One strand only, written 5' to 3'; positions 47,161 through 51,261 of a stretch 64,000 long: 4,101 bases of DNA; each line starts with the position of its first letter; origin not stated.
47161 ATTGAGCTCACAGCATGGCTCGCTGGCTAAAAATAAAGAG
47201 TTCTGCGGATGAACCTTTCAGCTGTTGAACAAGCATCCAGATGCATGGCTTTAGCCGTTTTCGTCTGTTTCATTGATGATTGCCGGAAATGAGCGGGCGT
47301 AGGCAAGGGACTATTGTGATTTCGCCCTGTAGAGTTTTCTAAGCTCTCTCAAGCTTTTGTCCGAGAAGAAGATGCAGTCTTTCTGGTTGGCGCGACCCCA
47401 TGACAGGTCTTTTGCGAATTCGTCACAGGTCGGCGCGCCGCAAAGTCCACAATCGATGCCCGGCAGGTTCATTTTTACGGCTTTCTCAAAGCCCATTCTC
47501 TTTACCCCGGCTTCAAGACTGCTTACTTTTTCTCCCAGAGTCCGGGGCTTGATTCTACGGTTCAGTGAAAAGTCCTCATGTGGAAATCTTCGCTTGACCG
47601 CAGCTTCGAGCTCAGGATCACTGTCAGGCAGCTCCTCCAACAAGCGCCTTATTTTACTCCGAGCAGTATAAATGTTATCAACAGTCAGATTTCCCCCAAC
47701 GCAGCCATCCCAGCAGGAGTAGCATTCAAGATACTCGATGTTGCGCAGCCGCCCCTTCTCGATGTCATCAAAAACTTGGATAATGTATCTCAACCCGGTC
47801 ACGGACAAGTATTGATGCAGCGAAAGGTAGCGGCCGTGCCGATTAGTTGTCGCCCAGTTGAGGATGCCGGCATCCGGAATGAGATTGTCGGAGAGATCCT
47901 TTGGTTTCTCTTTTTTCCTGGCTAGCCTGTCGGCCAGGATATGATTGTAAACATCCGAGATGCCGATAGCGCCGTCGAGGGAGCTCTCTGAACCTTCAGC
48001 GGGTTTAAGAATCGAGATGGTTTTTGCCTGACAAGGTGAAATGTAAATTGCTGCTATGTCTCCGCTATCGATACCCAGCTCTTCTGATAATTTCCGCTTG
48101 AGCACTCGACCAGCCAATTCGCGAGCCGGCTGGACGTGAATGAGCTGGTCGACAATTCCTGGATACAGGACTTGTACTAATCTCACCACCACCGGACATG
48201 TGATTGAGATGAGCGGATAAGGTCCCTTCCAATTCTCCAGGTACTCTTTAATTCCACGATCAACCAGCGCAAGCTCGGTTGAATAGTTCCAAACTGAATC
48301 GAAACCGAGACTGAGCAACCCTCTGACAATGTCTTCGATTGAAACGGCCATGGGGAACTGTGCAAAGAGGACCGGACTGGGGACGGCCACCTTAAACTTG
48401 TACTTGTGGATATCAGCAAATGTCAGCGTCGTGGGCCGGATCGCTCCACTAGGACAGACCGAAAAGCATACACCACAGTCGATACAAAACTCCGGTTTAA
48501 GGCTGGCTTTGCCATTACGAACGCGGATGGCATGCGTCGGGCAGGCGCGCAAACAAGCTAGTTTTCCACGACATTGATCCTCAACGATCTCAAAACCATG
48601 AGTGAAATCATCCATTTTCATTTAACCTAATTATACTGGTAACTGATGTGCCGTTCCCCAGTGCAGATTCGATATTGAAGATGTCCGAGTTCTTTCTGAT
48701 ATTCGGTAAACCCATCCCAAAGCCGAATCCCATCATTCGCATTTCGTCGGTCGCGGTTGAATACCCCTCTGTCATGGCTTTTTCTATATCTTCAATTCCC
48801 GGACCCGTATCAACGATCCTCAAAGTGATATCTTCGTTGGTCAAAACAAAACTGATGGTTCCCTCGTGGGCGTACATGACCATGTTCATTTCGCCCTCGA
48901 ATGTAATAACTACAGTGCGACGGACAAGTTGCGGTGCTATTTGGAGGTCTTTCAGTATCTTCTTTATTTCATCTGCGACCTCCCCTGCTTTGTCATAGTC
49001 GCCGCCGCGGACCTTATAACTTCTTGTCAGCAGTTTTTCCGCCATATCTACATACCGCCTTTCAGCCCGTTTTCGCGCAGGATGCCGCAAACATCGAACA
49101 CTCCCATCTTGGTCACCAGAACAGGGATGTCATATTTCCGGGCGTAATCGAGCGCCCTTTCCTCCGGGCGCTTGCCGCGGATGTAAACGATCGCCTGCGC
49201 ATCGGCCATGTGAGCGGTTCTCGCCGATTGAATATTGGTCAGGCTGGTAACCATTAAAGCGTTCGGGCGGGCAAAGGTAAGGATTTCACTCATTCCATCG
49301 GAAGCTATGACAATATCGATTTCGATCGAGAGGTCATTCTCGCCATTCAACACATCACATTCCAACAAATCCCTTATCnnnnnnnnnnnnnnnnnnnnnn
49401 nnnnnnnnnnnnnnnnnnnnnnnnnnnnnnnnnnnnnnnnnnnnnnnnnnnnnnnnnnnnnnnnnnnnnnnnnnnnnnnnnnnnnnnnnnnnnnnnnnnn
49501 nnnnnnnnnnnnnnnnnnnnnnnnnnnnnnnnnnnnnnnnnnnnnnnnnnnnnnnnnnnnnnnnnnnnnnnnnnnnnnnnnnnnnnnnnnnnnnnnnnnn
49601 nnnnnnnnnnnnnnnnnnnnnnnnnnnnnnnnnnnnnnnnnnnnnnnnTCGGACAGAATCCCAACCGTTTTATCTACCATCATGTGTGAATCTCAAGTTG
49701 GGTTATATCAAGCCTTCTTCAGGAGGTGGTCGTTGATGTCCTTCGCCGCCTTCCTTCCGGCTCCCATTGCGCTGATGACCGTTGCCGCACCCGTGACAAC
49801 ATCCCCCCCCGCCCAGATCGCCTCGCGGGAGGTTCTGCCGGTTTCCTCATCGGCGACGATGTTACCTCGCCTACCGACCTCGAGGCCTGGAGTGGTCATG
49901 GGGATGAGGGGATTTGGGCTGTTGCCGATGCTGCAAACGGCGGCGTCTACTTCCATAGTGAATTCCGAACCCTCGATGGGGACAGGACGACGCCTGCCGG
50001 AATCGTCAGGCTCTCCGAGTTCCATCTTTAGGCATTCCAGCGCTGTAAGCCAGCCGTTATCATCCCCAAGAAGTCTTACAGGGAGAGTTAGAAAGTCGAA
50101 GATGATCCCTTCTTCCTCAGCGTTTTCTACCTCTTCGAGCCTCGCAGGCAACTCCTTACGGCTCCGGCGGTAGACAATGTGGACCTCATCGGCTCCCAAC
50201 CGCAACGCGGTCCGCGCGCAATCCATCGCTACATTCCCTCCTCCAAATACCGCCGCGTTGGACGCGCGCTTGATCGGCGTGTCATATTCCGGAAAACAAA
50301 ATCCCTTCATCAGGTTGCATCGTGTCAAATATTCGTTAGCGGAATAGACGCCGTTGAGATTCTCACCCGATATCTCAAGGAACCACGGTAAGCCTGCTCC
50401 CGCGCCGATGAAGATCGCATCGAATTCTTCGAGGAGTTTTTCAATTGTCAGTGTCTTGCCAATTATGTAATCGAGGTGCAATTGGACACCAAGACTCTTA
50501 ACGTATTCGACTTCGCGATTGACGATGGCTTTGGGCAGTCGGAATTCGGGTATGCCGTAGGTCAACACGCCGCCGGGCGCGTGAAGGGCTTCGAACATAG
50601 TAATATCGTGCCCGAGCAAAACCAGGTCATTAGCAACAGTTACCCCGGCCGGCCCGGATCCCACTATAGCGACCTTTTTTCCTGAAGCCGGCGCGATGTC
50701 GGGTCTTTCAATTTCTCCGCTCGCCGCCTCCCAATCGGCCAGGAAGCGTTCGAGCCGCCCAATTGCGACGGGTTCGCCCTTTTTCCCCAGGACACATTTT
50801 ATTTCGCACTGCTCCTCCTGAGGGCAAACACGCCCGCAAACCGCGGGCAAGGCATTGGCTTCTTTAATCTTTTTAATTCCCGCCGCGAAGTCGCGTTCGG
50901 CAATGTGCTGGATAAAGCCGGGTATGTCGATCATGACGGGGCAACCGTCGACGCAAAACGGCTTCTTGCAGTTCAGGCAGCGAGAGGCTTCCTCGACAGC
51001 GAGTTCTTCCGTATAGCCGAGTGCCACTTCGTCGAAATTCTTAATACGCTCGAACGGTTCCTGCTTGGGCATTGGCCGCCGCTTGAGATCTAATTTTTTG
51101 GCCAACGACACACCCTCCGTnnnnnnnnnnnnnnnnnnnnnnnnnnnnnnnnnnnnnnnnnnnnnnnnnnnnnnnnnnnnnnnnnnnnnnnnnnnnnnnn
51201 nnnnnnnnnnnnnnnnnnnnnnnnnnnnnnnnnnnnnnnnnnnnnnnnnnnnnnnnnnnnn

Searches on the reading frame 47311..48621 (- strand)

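Call 64: search_protein_families(library=pfam, proteins=[window:47311-48621:-], max_evalue=0.00001)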
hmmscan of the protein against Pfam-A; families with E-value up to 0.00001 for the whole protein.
window:47311-48621:- (436 aa): 8 families
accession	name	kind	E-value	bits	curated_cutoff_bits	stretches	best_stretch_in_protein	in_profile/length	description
PF02906.19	Fe_hyd_lg_C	-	1.3e-20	74.5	22.1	1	79-310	5-244/245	Iron only hydrogenase large subunit, C-terminal domain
PF04060.18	FeS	-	6.3e-11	42.3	23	1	386-418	1-33/33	Putative Fe-S cluster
PF13237.11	Fer4_10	-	1.6e-07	31.6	25.5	1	12-57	4-53/53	4Fe-4S dicluster domain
PF12838.12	Fer4_7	-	3.4e-07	31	27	1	17-60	2-52/52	4Fe-4S dicluster domain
PF12837.12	Fer4_6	-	1.8e-06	28.1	25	0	43-61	6-24/24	4Fe-4S binding domain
PF00037.32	Fer4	-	2.6e-06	27.5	21.1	1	43-62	5-24/24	4Fe-4S binding domain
PF13187.11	Fer4_9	-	3.5e-06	27.4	27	1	18-61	3-52/52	4Fe-4S dicluster domain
PF13484.11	Fer4_16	-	8.1e-06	27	30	0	46-64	2-20/66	4Fe-4S double cluster binding domain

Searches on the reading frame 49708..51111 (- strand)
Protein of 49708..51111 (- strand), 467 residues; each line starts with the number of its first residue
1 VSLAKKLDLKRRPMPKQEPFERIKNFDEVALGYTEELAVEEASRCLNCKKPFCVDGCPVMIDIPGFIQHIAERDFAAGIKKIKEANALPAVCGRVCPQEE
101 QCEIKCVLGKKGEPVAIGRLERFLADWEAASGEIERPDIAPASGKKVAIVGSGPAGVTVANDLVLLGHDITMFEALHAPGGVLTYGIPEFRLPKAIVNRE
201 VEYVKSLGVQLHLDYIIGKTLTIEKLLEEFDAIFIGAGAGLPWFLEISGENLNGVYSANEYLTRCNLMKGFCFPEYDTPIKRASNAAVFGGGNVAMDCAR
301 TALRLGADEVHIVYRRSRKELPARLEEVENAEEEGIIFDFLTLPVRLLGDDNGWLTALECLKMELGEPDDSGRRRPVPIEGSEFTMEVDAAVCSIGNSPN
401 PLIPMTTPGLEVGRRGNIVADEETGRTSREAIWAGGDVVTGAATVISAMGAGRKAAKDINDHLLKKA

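Call 64: search_protein_families(library=pfam, proteins=[window:49708-51111:-], max_evalue=0.00001)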
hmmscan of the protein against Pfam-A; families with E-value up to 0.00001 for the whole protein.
window:49708-51111:- (467 aa): 3 families
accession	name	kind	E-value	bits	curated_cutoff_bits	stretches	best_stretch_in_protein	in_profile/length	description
PF14691.11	Fer4_20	-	9.2e-45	151.5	25.8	1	22-131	1-111/113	Dihydroprymidine dehydrogenase domain II, 4Fe-4S cluster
PF07992.20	Pyr_redox_2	-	4.6e-29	102.2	26.1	1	145-452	1-291/291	Pyridine nucleotide-disulphide oxidoreductase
PF00070.33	Pyr_redox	-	8.5e-09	36.3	22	0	286-351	2-70/82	Pyridine nucleotide-disulphide oxidoreductase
